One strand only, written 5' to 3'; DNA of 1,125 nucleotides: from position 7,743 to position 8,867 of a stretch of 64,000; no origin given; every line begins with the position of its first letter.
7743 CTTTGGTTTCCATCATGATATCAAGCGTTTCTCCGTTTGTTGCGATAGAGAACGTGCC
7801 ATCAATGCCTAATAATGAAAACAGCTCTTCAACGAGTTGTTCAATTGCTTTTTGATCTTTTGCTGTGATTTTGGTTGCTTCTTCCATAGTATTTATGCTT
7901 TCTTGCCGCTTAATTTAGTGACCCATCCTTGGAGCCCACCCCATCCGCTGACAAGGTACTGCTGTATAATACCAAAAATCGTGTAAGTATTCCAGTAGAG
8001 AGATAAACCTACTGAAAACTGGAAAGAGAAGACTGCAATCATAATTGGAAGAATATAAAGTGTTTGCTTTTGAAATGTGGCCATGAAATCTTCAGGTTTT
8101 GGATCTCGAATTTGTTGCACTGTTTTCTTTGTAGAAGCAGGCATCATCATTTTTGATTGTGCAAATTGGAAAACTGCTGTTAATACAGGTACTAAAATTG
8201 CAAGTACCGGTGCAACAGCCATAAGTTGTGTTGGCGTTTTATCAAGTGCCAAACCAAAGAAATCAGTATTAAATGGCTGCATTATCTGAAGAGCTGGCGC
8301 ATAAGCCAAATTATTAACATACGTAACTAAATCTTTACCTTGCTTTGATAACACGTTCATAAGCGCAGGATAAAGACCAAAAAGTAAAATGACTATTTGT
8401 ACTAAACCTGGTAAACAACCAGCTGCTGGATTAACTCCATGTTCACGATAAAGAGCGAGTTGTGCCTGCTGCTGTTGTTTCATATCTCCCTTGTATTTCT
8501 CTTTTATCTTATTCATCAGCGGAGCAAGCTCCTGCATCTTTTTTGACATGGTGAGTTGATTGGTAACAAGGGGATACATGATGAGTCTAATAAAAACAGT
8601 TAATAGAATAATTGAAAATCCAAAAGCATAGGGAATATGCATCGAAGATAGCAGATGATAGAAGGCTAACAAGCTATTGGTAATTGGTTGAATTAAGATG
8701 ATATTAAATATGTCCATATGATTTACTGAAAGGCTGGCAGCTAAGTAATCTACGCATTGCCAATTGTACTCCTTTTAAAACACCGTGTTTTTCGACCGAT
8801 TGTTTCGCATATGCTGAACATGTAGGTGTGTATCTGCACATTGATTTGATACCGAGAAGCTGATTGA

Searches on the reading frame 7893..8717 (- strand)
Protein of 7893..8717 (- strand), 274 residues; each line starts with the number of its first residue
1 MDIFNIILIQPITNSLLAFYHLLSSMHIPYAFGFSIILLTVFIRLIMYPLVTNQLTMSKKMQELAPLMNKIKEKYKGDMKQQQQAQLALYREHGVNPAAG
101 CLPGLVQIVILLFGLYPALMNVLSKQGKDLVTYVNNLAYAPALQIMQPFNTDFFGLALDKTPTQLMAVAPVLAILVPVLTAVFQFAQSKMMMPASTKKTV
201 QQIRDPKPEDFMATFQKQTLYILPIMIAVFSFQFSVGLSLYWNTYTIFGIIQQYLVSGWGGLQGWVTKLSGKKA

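Call 7: search_protein_families(library=pfam, proteins=[window:7893-8717:-], max_evalue=0.001)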
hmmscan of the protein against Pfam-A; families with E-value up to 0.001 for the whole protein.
window:7893-8717:- (274 aa): 1 family
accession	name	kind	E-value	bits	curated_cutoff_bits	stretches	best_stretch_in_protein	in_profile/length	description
PF02096.25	60KD_IMP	-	3.7e-45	154.3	35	1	32-256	1-161/163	60Kd inner membrane protein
